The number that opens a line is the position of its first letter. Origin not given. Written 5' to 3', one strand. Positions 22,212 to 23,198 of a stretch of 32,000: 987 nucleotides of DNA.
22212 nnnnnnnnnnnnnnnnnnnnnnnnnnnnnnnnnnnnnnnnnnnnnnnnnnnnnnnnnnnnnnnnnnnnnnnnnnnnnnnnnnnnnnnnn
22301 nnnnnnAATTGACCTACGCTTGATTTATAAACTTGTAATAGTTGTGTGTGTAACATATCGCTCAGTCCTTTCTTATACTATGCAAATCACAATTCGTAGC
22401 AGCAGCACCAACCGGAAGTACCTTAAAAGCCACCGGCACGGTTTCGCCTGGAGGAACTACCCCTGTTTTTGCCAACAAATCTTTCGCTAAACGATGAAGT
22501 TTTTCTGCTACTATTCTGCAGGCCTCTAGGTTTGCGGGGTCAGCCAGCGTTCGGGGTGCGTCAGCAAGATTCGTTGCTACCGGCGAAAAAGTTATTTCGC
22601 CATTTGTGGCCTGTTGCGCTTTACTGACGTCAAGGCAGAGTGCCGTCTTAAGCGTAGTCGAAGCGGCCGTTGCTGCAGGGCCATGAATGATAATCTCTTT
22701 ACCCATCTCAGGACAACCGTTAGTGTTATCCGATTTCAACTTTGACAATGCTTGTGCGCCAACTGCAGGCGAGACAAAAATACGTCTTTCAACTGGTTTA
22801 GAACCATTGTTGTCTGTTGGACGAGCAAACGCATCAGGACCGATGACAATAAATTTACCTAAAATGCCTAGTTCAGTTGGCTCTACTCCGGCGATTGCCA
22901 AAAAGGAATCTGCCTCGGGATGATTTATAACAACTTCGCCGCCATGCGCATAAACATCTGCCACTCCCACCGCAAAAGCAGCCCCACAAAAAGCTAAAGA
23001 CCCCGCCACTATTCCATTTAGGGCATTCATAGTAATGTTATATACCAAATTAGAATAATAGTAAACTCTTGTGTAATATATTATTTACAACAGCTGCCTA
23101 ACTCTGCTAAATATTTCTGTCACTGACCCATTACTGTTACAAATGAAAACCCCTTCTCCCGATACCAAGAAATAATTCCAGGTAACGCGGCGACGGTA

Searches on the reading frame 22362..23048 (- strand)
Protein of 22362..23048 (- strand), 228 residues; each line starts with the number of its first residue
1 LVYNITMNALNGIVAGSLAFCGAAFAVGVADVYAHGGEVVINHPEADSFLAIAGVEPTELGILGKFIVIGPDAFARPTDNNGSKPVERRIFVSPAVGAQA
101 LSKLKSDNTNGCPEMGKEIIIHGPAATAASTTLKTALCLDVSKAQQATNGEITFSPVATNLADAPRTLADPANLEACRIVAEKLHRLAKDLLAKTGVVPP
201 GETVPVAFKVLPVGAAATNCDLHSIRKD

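Call 5: search_protein_families(library=pfam, proteins=[window:22362-23048:-], max_evalue=0.1)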
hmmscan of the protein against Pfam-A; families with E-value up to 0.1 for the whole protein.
window:22362-23048:- (228 aa): 0 families

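Call 10: search_protein_families(library=ncbifam, proteins=[window:22362-23048:-], max_evalue=1)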
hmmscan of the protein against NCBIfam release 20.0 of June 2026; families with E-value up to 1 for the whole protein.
window:22362-23048:- (228 aa): 1 family
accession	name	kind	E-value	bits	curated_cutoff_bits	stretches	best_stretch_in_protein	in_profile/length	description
NF045898.1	ArgS_rel_codon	equivalog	0.028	13.9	340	1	134-207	223-296/327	ArgS-related anticodon-binding protein NrtL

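Call 11: search_protein_families(library=phrogs, proteins=[window:22362-23048:-], max_evalue=1)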
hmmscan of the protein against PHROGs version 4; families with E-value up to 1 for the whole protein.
window:22362-23048:- (228 aa): 1 family
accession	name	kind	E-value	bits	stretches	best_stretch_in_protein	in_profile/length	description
phrog_34618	-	tail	0.056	14.5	1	14-70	25-78/107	baseplate protein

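Call 12: search_protein_families(library=padloc, proteins=[window:22362-23048:-], max_evalue=1)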
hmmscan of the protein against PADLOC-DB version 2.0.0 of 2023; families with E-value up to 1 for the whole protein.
window:22362-23048:- (228 aa): 0 families
